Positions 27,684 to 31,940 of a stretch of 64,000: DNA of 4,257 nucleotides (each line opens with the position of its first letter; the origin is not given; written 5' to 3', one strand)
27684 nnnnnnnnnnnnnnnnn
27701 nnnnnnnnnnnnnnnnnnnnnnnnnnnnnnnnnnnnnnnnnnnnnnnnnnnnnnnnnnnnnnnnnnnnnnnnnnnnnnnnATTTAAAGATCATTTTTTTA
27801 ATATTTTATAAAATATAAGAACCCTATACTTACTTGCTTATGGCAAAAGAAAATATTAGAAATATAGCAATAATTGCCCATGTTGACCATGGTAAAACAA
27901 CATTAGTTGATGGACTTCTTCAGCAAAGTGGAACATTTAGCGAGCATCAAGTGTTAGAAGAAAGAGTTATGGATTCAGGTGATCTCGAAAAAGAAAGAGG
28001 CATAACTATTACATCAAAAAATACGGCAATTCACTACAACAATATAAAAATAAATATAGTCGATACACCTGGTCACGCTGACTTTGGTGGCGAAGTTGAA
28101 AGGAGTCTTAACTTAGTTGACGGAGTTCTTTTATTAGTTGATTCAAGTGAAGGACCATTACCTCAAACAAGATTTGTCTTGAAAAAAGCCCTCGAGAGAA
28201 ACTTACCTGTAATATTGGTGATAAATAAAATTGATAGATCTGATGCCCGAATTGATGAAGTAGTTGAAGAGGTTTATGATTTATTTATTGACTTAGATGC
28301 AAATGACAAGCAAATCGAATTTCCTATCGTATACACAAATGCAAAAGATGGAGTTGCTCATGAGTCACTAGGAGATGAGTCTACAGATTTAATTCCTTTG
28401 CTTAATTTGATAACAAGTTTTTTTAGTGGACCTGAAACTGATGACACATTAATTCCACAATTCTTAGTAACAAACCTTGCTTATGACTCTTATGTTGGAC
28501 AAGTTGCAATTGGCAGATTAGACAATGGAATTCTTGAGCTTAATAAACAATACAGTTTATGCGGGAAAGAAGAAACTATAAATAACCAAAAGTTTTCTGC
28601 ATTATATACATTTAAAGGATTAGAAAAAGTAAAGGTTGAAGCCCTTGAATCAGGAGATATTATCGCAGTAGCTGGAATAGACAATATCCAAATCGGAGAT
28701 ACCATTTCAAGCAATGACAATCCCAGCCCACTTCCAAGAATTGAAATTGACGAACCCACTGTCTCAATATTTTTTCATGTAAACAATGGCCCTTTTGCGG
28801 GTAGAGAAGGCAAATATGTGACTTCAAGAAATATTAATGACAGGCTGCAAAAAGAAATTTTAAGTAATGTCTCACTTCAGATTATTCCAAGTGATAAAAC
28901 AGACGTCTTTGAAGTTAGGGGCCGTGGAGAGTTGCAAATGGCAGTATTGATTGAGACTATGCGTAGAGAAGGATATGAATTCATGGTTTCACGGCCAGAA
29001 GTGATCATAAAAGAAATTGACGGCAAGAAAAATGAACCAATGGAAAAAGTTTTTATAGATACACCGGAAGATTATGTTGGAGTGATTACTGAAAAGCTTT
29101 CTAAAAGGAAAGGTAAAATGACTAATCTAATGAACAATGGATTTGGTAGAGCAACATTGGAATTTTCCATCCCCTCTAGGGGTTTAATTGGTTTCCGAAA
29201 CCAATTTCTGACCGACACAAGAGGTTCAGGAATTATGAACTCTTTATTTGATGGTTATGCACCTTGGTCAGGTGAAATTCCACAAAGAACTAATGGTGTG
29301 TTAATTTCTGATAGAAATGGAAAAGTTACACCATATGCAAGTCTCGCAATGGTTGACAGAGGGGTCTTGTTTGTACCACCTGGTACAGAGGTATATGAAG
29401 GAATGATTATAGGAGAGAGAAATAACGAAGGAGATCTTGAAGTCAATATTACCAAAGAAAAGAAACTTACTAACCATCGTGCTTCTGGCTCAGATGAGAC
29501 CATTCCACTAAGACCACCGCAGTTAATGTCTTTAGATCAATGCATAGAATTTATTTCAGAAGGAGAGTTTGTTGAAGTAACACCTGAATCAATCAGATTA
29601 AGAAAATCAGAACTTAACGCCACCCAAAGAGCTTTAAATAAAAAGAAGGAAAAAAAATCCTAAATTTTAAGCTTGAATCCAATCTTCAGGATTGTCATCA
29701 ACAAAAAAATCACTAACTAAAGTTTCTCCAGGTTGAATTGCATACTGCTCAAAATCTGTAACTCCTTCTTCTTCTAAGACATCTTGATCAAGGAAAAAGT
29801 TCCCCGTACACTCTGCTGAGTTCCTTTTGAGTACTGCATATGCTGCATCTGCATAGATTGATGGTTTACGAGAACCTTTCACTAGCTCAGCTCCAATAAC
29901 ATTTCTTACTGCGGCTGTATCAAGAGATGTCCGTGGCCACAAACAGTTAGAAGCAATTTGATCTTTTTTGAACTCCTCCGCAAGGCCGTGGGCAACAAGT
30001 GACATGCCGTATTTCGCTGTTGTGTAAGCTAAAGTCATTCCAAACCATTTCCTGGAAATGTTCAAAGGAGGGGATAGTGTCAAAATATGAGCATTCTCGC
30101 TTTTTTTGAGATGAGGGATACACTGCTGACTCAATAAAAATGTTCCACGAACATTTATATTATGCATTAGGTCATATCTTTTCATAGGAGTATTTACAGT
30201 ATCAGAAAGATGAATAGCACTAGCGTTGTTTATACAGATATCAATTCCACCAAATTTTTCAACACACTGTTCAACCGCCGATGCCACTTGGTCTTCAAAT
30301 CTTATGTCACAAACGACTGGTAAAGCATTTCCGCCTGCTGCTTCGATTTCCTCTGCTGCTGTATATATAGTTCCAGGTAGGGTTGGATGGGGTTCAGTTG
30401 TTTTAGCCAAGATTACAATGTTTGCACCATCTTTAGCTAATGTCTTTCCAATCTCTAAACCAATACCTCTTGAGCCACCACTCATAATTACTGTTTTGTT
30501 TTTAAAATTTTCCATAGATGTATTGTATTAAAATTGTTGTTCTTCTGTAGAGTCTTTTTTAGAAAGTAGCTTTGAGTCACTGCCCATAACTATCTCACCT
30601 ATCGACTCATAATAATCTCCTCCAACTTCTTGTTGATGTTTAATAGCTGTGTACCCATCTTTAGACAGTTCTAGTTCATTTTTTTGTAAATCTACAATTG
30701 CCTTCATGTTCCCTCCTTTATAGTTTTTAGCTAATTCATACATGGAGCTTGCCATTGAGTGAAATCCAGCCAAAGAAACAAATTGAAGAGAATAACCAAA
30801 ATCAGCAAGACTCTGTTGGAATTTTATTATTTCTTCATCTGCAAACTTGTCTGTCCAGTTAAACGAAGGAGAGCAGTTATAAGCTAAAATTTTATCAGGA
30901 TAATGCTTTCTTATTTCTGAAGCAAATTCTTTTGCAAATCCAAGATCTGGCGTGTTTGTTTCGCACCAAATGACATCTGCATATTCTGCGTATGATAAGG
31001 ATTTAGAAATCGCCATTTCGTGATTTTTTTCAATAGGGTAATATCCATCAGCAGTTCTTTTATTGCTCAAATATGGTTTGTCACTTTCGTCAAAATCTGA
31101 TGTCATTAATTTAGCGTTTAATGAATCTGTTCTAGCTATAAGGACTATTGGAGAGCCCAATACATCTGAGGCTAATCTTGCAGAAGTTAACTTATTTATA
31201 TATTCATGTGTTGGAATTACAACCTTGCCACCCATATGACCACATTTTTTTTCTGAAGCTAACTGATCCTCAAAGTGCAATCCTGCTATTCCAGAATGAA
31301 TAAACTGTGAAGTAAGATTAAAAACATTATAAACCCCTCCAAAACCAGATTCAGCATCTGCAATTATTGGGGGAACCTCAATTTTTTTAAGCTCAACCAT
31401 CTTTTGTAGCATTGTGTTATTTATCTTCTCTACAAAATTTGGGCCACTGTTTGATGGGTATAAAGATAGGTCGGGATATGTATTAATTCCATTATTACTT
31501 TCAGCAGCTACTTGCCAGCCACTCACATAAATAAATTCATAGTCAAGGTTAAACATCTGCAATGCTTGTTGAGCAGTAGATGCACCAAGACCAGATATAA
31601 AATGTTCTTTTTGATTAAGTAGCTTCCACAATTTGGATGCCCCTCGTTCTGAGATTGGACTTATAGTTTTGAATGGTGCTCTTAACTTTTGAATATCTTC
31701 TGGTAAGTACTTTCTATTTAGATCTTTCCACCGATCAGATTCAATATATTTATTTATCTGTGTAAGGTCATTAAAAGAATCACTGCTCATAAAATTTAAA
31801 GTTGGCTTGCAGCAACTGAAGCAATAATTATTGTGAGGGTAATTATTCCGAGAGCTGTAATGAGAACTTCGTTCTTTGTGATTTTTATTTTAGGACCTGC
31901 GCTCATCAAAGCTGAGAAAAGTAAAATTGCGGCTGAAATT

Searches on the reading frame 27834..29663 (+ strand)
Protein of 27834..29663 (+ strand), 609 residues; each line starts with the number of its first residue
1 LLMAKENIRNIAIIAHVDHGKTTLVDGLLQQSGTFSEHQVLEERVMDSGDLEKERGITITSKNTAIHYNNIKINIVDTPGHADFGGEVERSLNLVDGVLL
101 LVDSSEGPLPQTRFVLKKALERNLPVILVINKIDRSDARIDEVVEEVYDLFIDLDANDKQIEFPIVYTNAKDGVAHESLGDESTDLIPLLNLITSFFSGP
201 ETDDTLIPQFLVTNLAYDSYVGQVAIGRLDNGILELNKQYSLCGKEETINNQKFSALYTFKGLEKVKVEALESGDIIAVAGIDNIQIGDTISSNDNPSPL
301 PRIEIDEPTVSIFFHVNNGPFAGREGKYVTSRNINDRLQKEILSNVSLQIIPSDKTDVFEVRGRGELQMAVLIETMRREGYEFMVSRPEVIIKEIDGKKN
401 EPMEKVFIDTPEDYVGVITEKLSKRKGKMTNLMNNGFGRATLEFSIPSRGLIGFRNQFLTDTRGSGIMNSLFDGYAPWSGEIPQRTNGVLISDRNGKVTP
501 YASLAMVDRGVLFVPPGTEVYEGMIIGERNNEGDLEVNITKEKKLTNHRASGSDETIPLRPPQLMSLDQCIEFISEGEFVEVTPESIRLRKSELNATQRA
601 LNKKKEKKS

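Call 21: search_protein_families(library=pfam, proteins=[window:27834-29663:+], max_evalue=0.00001)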
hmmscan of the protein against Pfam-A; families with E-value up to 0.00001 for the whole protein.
window:27834-29663:+ (609 aa): 6 families
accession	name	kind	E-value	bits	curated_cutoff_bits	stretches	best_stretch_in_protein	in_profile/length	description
PF00009.33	GTP_EFTU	-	4.2e-56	190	26.5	1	6-188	1-187/188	Elongation factor Tu GTP binding domain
PF21018.2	BipA_C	-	1.7e-42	144.1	23.8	1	487-595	1-109/110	TypA/BipA C-terminal domain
PF00679.30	EFG_C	-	1.1e-22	80.3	27.9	1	401-485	4-88/89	Elongation factor G C-terminus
PF03144.31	GTP_EFTU_D2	-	5.9e-09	36.7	30.3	1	222-291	1-72/73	Elongation factor Tu domain 2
PF22042.2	EF-G_D2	-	9.3e-08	32.5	27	1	211-293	5-83/84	Elongation factor G domain 2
PF01926.29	MMR_HSR1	-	1.8e-07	31.7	21.9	1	11-132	2-113/113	50S ribosome-binding GTPase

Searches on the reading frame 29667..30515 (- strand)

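Call 21: search_protein_families(library=pfam, proteins=[window:29667-30515:-], max_evalue=0.00001)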
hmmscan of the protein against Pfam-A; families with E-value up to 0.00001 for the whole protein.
window:29667-30515:- (282 aa): 3 families
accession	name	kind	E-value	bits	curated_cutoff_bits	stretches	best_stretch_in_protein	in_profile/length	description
PF00106.31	adh_short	-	7.1e-32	110.9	26.6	1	7-196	1-181/195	short chain dehydrogenase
PF13561.12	adh_short_C2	-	2.4e-26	93.2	27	1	16-207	6-185/236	Enoyl-(Acyl carrier protein) reductase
PF08659.16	KR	-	2.1e-08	34.8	22.6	1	8-132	2-123/180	KR domain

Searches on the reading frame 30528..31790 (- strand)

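Call 21: search_protein_families(library=pfam, proteins=[window:30528-31790:-], max_evalue=0.00001)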
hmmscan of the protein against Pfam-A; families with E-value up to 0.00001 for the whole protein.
window:30528-31790:- (420 aa): 2 families
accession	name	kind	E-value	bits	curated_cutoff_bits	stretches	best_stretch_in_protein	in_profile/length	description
PF00463.27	ICL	-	1.4e-89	301.4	26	2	10-241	3-251/526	Isocitrate lyase family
PF13714.12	PEP_mutase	-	1e-10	42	31.5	1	140-225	70-149/240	Phosphoenolpyruvate phosphomutase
